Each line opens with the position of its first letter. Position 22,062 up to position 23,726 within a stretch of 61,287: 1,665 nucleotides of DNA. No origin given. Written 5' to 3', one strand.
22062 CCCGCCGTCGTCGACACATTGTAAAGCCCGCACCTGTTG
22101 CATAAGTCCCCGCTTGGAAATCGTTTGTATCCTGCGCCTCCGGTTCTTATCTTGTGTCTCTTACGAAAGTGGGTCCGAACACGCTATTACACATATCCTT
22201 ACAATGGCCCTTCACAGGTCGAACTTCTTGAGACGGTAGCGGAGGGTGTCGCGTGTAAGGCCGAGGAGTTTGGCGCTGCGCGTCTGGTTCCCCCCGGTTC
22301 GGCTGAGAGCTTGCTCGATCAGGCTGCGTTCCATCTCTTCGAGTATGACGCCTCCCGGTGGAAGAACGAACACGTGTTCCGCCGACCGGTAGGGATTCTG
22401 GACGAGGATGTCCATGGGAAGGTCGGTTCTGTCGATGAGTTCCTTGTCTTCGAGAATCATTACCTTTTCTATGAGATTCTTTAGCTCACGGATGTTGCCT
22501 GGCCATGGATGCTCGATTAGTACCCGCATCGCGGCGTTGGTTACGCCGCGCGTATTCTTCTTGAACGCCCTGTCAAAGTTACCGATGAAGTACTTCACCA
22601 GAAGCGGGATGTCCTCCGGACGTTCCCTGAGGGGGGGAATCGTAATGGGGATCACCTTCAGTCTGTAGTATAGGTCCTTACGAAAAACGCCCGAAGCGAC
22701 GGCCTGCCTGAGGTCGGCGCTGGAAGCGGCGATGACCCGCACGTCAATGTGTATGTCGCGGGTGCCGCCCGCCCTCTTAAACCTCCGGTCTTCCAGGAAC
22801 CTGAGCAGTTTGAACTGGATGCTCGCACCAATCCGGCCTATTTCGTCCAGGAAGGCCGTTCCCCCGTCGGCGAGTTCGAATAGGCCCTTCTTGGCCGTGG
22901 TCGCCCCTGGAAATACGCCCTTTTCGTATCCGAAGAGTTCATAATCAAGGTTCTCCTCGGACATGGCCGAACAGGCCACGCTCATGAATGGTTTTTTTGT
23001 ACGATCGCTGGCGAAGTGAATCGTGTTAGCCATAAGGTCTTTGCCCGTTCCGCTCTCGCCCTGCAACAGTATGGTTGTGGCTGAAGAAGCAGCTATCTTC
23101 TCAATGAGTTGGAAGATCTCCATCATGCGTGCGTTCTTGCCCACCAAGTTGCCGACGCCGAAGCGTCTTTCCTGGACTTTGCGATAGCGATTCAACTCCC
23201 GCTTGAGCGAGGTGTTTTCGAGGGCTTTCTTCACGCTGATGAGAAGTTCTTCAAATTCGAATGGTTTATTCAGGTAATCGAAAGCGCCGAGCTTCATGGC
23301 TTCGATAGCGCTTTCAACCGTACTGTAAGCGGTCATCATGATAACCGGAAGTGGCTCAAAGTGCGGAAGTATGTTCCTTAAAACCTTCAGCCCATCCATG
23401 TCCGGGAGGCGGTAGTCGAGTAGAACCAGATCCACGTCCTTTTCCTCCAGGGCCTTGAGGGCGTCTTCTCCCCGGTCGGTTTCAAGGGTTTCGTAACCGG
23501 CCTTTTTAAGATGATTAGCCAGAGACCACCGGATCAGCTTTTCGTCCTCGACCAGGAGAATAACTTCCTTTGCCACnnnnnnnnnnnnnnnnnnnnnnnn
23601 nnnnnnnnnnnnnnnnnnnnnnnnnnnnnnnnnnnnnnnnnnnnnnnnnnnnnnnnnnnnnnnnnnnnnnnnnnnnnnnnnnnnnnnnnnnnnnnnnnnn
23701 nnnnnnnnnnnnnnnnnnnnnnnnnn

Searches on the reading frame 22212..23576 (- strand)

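Call 27: search_protein_families(library=pfam, proteins=[window:22212-23576:-], max_evalue=0.001)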
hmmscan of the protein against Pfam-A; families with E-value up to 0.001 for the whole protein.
window:22212-23576:- (454 aa): 8 families
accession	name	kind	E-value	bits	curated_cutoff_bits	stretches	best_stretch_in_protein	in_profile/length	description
PF00158.32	Sigma54_activat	-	3.1e-59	199.9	20.2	1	144-311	1-167/168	Sigma-54 interaction domain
PF00072.30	Response_reg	-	3.6e-31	108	30.2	1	6-115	1-110/111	Response regulator receiver domain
PF25601.1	AAA_lid_14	-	2.6e-25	88.5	27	1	317-397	1-81/87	AAA+ ATPase lid domain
PF02954.25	HTH_8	-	9.1e-17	61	22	1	412-452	2-42/42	Bacterial regulatory protein, Fis family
PF14532.12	Sigma54_activ_2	-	1.4e-16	61.4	25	1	145-316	1-138/138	Sigma-54 interaction domain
PF07728.20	AAA_5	-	2.1e-09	38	22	1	169-285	2-121/139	AAA domain (dynein-related subfamily)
PF07724.20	AAA_2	-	2e-05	25.1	27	1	167-287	4-124/166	AAA domain (Cdc48 subfamily)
PF13556.12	HTH_30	-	0.00033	20.8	27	1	424-452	8-36/59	PucR C-terminal helix-turn-helix domain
